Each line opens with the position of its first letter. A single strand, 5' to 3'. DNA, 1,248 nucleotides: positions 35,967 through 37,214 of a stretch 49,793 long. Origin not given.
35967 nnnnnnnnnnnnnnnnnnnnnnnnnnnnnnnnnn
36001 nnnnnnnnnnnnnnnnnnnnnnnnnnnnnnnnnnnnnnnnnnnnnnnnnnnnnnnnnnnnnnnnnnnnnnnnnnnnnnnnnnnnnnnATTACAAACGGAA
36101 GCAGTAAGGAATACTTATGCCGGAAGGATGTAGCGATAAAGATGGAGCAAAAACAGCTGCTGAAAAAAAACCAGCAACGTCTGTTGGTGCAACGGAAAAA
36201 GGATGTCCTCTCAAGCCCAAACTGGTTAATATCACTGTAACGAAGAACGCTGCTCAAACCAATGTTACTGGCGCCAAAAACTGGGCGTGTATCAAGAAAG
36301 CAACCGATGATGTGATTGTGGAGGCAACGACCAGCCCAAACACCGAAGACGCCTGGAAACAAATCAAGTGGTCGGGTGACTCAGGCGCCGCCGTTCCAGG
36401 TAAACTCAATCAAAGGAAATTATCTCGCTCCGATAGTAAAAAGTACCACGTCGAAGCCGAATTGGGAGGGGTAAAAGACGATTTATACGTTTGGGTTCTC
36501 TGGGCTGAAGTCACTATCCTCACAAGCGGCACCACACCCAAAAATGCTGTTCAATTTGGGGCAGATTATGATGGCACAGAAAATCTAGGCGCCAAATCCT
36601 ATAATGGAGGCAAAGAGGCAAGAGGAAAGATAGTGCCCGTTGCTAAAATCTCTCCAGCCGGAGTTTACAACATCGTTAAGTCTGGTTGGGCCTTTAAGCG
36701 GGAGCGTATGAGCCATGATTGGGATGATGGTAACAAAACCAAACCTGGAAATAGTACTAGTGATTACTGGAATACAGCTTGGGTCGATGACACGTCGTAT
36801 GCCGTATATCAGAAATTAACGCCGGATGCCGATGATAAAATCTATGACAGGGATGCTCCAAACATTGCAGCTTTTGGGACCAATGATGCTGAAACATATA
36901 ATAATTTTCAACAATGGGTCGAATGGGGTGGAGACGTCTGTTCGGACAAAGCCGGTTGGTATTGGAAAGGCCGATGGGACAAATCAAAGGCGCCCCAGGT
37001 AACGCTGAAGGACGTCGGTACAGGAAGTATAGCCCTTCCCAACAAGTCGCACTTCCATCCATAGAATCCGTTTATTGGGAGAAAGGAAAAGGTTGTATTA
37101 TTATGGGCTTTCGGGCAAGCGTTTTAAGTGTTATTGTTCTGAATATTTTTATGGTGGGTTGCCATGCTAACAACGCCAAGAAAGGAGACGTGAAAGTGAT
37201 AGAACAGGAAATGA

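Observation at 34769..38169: VgrG-DUF4123-[251 aa]-[315 aa]-HEAT lipoprotein-PAAR: a cargo module whose effector has no recognisable motif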

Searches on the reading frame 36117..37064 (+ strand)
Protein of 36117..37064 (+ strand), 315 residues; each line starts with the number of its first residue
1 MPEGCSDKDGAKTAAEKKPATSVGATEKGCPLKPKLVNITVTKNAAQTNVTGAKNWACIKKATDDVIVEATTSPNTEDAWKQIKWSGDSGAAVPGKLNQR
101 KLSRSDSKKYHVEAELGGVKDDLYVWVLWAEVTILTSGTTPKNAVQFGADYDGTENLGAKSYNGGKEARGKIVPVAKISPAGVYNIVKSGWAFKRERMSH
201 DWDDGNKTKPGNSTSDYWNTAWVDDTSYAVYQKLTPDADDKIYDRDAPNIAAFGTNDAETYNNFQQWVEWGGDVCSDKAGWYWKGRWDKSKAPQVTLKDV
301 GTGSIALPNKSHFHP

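Call 3: search_protein_families(library=pfam, proteins=[window:36117-37064:+], max_evalue=0.1)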
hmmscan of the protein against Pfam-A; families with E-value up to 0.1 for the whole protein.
window:36117-37064:+ (315 aa): 0 families

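Call 5: search_protein_families(library=ncbifam, proteins=[window:36117-37064:+], max_evalue=1)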
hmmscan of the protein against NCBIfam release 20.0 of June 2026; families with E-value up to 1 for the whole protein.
window:36117-37064:+ (315 aa): 0 families

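Call 6: search_solved_structures(query=window:36117-37064:+, max_evalue=10)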
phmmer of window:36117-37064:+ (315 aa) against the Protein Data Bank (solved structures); distinct sequences matched with E-value up to 10: 0.

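Call 8: find_homologous_proteins(query=window:36117-37064:+, max_evalue=0.001)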
Query window:36117-37064:+ (315 aa): 152 proteins with E <= 0.001 among 1308 candidates; the best 120 are listed.
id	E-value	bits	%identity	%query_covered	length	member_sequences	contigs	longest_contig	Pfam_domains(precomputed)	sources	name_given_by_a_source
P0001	4.5e-213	724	100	100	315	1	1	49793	-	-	-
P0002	1.2e-174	598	82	99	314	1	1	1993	-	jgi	jgi:hypothetical protein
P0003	7.3e-164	563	79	98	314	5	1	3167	-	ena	-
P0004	1.2e-156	539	80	91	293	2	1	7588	-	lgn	-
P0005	1.4e-156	539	74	100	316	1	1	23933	-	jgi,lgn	-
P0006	3.3e-144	498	72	99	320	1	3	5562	-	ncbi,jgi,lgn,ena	ncbi:MAG: hypothetical protein ACK2UO_00320 [Caldilineaceae bacterium]|jgi:hypothetical protein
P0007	1.6e-142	492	76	89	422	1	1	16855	PF13620.13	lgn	-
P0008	7.3e-142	490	72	92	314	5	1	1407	-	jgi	jgi:hypothetical protein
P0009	9.5e-142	490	73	94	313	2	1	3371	-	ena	-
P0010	1.7e-140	486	70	99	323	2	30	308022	-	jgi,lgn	jgi:hypothetical protein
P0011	4.2e-140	484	68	100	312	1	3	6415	-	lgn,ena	-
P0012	4.7e-140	484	70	99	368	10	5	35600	-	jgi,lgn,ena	jgi:hypothetical protein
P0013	3.0e-138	478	69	99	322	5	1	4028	-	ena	-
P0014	8.6e-138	477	70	92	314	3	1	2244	-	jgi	jgi:hypothetical protein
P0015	1.2e-137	476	71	92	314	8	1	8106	-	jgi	jgi:hypothetical protein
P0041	2.7e-120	419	63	99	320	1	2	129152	-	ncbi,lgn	-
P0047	5.1e-118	412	66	89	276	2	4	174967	-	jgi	-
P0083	7.5e-91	323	50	94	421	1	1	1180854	-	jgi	jgi:hypothetical protein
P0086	1.6e-87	312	53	88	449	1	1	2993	-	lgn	-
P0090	5.2e-83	297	51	88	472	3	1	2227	-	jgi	jgi:hypothetical protein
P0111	2.5e-71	258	48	89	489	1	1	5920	-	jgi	jgi:hypothetical protein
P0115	1.3e-69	253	45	86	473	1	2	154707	-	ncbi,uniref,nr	ncbi:hypothetical protein [Corallococcus exiguus]|uniref:hypothetical protein n=1 Tax=Corallococcus 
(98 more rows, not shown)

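Call 14: find_encoding_contigs(protein=P0010, flank=10000, max_places=3)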
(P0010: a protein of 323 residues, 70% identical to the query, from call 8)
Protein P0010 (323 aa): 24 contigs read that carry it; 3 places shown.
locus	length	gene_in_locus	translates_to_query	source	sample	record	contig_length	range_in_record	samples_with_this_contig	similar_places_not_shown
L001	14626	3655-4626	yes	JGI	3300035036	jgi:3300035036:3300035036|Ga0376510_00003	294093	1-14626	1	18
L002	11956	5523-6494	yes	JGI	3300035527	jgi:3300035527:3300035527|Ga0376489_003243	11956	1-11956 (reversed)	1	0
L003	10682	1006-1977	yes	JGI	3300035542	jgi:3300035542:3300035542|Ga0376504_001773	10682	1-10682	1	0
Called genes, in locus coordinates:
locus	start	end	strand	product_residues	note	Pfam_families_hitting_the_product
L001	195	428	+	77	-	-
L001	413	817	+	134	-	PF01850:PIN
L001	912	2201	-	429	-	PF00078:RVT_1, PF08388:GIIM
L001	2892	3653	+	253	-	-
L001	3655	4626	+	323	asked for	-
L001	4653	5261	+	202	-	-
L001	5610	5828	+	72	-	PF11903:ParD_like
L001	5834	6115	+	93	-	PF15781:ParE-like_toxin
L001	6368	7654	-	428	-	PF04413:Glycos_transf_N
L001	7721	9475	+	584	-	PF00664:ABC_membrane, PF02463:SMC_N (weak), PF00005:ABC_tran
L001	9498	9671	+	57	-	PF03966:Trm112p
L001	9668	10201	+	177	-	PF14385:DUF4416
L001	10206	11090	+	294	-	PF03755:YicC-like_N, PF08340:YicC-like_C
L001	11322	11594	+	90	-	PF04025:RemA-like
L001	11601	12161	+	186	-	PF00625:Guanylate_kin, PF13671:AAA_33 (faint)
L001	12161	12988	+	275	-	PF08032:SpoU_sub_bind, PF00588:SpoU_methylase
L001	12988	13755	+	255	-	PF18912:DZR_2 (weak), PF00156:Pribosyltran (weak)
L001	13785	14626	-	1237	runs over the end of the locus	PF13522:GATase_6 (weak), PF13537:GATase_7 (faint), PF01380:SIS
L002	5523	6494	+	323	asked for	-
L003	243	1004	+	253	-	-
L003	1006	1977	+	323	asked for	-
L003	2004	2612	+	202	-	-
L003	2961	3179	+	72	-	PF11903:ParD_like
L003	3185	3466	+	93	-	PF15781:ParE-like_toxin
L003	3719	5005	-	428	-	PF04413:Glycos_transf_N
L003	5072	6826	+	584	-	PF00664:ABC_membrane, PF02463:SMC_N (weak), PF00005:ABC_tran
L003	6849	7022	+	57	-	PF03966:Trm112p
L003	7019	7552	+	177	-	PF14385:DUF4416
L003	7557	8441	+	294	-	PF03755:YicC-like_N, PF08340:YicC-like_C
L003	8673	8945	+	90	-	PF04025:RemA-like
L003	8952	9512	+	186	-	PF00625:Guanylate_kin, PF13671:AAA_33 (faint)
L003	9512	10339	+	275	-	PF08032:SpoU_sub_bind, PF00588:SpoU_methylase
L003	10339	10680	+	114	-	?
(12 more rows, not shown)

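Call 15: find_encoding_contigs(protein=P0041, flank=10000, max_places=2)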
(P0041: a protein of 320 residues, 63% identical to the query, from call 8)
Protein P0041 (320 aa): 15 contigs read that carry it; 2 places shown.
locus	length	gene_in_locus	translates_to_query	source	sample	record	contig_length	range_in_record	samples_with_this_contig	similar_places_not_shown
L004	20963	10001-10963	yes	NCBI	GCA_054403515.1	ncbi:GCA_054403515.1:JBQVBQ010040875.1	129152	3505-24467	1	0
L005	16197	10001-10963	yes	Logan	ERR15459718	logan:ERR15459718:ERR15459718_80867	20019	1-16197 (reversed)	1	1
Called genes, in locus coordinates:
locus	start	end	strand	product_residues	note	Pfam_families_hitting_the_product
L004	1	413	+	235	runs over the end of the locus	PF02563:Poly_export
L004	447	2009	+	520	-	PF02706:Wzz, PF13807:GNVR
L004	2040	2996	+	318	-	PF10609:ParA, PF13614:AAA_31, PF01656:CbiA (weak)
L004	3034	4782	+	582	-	-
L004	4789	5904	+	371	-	PF13191:AAA_16, PF09848:SLFN-g3_helicase (weak), PF13173:AAA_14 (faint), PF13245:AAA_19 (faint), PF13401:AAA_22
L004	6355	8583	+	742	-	PF05954:Phage_GPD, PF04717:Phage_base_V, PF22178:Gp5_trimer_C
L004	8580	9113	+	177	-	PF13503:DUF4123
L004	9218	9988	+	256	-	-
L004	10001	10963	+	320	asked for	-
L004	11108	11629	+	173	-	PF13646:HEAT_2 (faint)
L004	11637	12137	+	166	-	PF11090:Phage_T7_Gp13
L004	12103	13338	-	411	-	PF00278:Orn_DAP_Arg_deC, PF01168:Ala_racemase_N (weak), PF02784:Orn_Arg_deC_N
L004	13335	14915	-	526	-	PF00501:AMP-binding, PF13193:AMP-binding_C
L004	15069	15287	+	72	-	-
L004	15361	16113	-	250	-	PF06161:DUF975 (weak)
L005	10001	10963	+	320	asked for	-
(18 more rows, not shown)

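Call 16: find_encoding_contigs(protein=P0005, flank=10000, max_places=2)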
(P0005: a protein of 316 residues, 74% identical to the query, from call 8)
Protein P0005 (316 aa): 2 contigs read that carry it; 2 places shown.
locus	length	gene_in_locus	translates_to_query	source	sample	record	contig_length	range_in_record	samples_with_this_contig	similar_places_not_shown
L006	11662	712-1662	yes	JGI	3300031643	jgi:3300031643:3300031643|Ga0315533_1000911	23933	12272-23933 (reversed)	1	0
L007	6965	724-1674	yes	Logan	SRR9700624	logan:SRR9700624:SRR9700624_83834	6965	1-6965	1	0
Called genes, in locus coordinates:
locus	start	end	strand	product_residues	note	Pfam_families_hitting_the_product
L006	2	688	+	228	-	?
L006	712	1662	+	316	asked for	-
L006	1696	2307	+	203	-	-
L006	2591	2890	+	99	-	PF05488:PAAR_motif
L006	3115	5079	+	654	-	-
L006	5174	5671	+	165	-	-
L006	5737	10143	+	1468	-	PF03781:FGE-sulfatase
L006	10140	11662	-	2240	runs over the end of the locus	PF05860:TPS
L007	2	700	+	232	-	?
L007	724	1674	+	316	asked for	-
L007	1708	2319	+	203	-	-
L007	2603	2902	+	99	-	PF05488:PAAR_motif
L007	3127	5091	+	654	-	-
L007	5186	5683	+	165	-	-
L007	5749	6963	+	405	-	?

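Call 17: find_encoding_contigs(protein=P0115, flank=10000, max_places=2)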
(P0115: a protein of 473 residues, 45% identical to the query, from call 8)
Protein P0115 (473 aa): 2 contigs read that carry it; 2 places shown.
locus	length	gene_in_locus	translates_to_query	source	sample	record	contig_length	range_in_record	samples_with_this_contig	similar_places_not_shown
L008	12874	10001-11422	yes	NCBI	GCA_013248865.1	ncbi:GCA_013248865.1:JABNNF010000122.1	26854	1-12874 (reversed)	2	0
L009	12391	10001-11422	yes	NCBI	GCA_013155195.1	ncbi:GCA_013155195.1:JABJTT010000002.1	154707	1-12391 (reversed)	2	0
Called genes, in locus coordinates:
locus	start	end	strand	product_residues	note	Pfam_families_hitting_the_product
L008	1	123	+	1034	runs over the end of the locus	PF02494:HYR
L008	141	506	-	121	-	PF13108:DUF3969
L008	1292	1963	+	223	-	-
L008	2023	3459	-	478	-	PF07969:Amidohydro_3, PF01979:Amidohydro_1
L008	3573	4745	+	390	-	PF24096:DUF7379 (weak)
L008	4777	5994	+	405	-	PF07995:GSDH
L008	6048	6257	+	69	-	-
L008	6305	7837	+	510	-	-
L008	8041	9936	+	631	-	PF13517:FG-GAP_3 (faint), PF00089:Trypsin, PF13365:Trypsin_2, PF01839:FG-GAP (faint)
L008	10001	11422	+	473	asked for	-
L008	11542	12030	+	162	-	PF00293:NUDIX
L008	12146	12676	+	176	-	PF11075:DUF2780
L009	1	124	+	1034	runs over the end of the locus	PF02494:HYR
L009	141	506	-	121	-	PF13108:DUF3969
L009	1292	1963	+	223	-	-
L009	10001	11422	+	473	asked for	-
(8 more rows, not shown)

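Call 20: find_encoding_contigs(protein=P0083, flank=10000, max_places=2)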
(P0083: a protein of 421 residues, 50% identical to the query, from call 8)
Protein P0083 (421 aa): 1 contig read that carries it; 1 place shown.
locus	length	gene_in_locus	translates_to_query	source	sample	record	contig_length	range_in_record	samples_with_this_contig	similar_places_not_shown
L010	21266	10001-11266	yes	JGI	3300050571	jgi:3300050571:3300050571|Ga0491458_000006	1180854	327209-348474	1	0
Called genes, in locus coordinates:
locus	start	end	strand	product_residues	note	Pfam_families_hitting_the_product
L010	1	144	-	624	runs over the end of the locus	PF07244:POTRA, PF08479:POTRA_2, PF03865:ShlB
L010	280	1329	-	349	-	-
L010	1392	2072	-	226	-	-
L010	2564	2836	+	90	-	-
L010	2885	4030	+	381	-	PF22807:TrAA12, PF23500:DUF7133, PF07995:GSDH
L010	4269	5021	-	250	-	PF23023:Anti-Pycsar_Apyc1, PF00753:Lactamase_B, PF12706:Lactamase_B_2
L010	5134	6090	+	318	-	PF01073:3Beta_HSD, PF01370:Epimerase, PF02719:Polysacc_synt_2, PF04321:RmlD_sub_bind, PF07993:NAD_binding_4 (faint), PF16363:GDP_Man_Dehyd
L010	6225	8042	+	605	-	PF00305:Lipoxygenase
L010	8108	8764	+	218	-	-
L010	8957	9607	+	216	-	PF13503:DUF4123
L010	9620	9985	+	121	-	-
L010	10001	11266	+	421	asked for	-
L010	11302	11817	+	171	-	-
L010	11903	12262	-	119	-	PF00453:Ribosomal_L20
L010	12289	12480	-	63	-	PF01632:Ribosomal_L35p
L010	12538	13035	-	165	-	PF05198:IF3_N, PF00707:IF3_C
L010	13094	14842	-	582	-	PF07973:tRNA_SAD, PF00587:tRNA-synt_2b, PF03129:HGTP_anticodon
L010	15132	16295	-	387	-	PF01041:DegT_DnrJ_EryC1, PF01212:Beta_elim_lyase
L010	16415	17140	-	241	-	-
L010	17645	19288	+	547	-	PF00672:HAMP, PF13426:PAS_9 (faint), PF00512:HisKA, PF02518:HATPase_c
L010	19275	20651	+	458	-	PF00072:Response_reg, PF00158:Sigma54_activat, PF18024:HTH_50 (faint), PF14532:Sigma54_activ_2, PF07728:AAA_5 (weak), PF25601:AAA_lid_14, PF02954:HTH_8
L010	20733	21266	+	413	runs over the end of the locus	PF28597:T2SSF_N, PF00482:T2SSF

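Call 21: find_encoding_contigs(protein=P0047, flank=10000, max_places=2)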
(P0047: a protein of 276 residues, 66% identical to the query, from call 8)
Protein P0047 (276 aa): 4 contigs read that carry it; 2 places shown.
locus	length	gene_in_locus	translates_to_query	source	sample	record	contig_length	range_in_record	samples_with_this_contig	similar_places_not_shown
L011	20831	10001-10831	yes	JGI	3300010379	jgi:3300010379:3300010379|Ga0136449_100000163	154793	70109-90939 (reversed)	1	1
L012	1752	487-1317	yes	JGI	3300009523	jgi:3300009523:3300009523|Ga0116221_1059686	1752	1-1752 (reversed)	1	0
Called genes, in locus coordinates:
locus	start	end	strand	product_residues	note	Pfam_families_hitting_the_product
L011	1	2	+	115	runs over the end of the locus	PF06996:T6SS_TssG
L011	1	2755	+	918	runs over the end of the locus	PF02861:Clp_N, PF13191:AAA_16 (weak), PF00004:AAA, PF17871:AAA_lid_9, PF00004:AAA, PF07724:AAA_2, PF07728:AAA_5, PF10431:ClpB_D2-small, +5 more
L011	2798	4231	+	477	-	PF21724:DUF6861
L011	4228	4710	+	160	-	-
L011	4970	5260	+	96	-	-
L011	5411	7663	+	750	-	PF05954:Phage_GPD, PF06715:Gp5_C (faint), PF04717:Phage_base_V, PF22178:Gp5_trimer_C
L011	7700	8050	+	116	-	PF05488:PAAR_motif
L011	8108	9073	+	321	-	PF16697:Yop-YscD_cpl, PF00498:FHA, PF13503:DUF4123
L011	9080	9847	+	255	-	-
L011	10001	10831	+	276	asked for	-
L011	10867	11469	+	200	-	-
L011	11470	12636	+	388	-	PF03575:Peptidase_S51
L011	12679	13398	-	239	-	-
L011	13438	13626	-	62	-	PF08244:Glyco_hydro_32C (weak)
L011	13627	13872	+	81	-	-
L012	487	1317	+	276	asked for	-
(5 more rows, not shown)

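Call 22: predict_structure(alignment_id=A1)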
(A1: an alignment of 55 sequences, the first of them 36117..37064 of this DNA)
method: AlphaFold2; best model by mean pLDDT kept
length: 315 residues; sequences in the alignment: 55
mean_pLDDT: 92.0   pTM: 0.84
mean pLDDT of the five models: 92.0, 91.9, 91.5, 91.5, 91.4
residues with pLDDT >= 90: 277; 70-90: 6; 50-70: 7; < 50: 25
segments of 3 or more residues with pLDDT < 50: 1-25
pLDDT, mean of each block of 10 residues (from residue 1): 39 42 50 92 97 97 96 97 95 97 98 98 98 99 98 98 98 99 97 98 97 97 98 98 98 94 99 98 98 98 98 84
secondary structure, 60 per line:
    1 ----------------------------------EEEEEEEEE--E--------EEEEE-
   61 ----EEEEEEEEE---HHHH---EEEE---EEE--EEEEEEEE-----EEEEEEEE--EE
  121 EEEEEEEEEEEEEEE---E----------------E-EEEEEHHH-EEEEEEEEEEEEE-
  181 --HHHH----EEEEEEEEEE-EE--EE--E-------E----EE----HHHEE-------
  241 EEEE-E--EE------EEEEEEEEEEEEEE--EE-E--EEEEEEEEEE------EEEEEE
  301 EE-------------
elements in order: E35-43 E55-59 E65-73 H77-80 E84-87 E91-93 E96-103 E109-116 E119-135 E158-162 E167-179 H183-186 E191-200 E241-244 E257-270 E279-288 E295-302

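Call 26: fold_search(model_id=the predicted structure, library=pdb)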
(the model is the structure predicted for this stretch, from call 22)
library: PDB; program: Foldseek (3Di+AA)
matches with E <= 10: 804; with E <= 0.001: 11
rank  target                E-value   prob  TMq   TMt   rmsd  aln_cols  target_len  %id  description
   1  1n67                  8.7e-05  0.63  0.15  0.14  22.4       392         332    8  Clumping Factor A from Staphylococcus aureus (released 2003-03-04)
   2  8dfw_B                1.6e-04  0.99  0.24  0.31  10.8       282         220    7  Crystal Structure of Human BTN2A1 in Complex With Vgamma9-Vdelta2 T Cell Receptor (released 2023-07-05)
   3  7quz_AAA              1.9e-04  0.96  0.17  0.28  16.9       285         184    9  Crystal structure of the SeMet octameric C-terminal Big_2-CBM56 domains from Paenibacillus illinoisensis (Bacillus c (released 2023-02-01)
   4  8zab_E                2.6e-04  0.97  0.25  0.32  12.2       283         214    7  Cryo-EM structure of ectodomains of HBMBPP-BTN2A1-BTN3A1 complex (released 2025-04-30)
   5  4liq_E                3.6e-04  0.99  0.30  0.22   9.5       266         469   10  Structure of the extracellular domain of human CSF-1 receptor in complex with the Fab fragment of RG7155 (released 2014-06-18)
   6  7quz_BBB              4.7e-04  0.91  0.17  0.27  17.5       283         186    9  Crystal structure of the SeMet octameric C-terminal Big_2-CBM56 domains from Paenibacillus illinoisensis (Bacillus c (released 2023-02-01)
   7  8vc7_C                5.5e-04  0.97  0.26  0.34  10.3       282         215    7  Crystal Structure of Human BTN2A1 ectodomain in complex with Antagonist 2A1.9 Fab (released 2024-12-18)
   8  8dfy_A                5.8e-04  0.96  0.24  0.31  11.0       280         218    7  Crystal structure of Human BTN2A1 Ectodomain (released 2023-07-05)
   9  7quz_DDD              5.8e-04  0.91  0.18  0.28  16.7       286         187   10  Crystal structure of the SeMet octameric C-terminal Big_2-CBM56 domains from Paenibacillus illinoisensis (Bacillus c (released 2023-02-01)
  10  8dfy_C                6.8e-04  0.94  0.24  0.30  11.0       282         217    7  Crystal structure of Human BTN2A1 Ectodomain (released 2023-07-05)
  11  4b5z                  8.9e-04  0.54  0.16  0.16  23.1       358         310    8  Structure of the apo-rFnBPA(189-505) from Staphylococcus aureus (released 2013-10-09)
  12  9mcx_C                1.1e-03  0.93  0.19  0.30  17.1       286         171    9  CRYSTAL STRUCTURE OF HUMAN IGG1 FC FRAGMENT-FC-GAMMA RECEPTOR IIA COMPLEX H131 VARIANT (released 2025-12-03)
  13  1r19_A                1.2e-03  0.28  0.15  0.16  19.9       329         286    8  Crystal Structure Analysis of S.epidermidis adhesin SdrG binding to Fibrinogen (Apo structure) (released 2003-10-28)
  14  8vz8_D                1.8e-03  0.47  0.17  0.21  17.0       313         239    9  Crystal structure of mouse MAIT M2B TCR-MR1-5-OP-RU complex (released 2024-04-10)
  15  8dfw_A                2.0e-03  0.84  0.22  0.29  11.8       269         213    8  Crystal Structure of Human BTN2A1 in Complex With Vgamma9-Vdelta2 T Cell Receptor (released 2023-07-05)
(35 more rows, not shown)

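Call 34: search_protein_families(library=pfam, alignment_id=A1, max_evalue=1)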
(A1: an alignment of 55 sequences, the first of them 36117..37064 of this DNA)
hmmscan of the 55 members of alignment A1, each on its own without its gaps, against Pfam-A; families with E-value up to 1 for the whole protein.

A. member 1, window:36117-37064:+ (315 aa): 0 families

B. families by the number of members that match (of 55 scanned): 20 families
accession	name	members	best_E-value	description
PF11901.14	DM9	4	0.0081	DM9 repeat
PF16640.11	Big_3_5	2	0.059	Bacterial Ig-like domain (group 3)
PF18911.6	PKD_4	1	7.5e-12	PKD domain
PF13620.12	CarboxypepD_reg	1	2.9e-10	Carboxypeptidase regulatory-like domain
PF00801.26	PKD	1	1.4e-08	PKD domain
PF02369.22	Big_1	1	0.0021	Bacterial Ig-like domain (group 1)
PF17210.9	SdrD_B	1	0.0071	SdrD B-like domain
PF17802.7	SpaA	1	0.013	Prealbumin-like fold domain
PF10214.15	Rrn6_beta-prop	1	0.029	Rrn6, beta-propeller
PF13715.12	CarbopepD_reg_2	1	0.033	CarboxypepD_reg-like domain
PF24025.1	Ig_DR_A0283-like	1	0.034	DR_A0283-like, Ig-like domain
PF19706.4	DUF6203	1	0.045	Family of unknown function (DUF6203)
PF14686.12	fn3_3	1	0.046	Polysaccharide lyase family 4, domain II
PF19923.4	DUF6386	1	0.048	Family of unknown function (DUF6386)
PF09912.14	DUF2141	1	0.091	Uncharacterized protein conserved in bacteria (DUF2141)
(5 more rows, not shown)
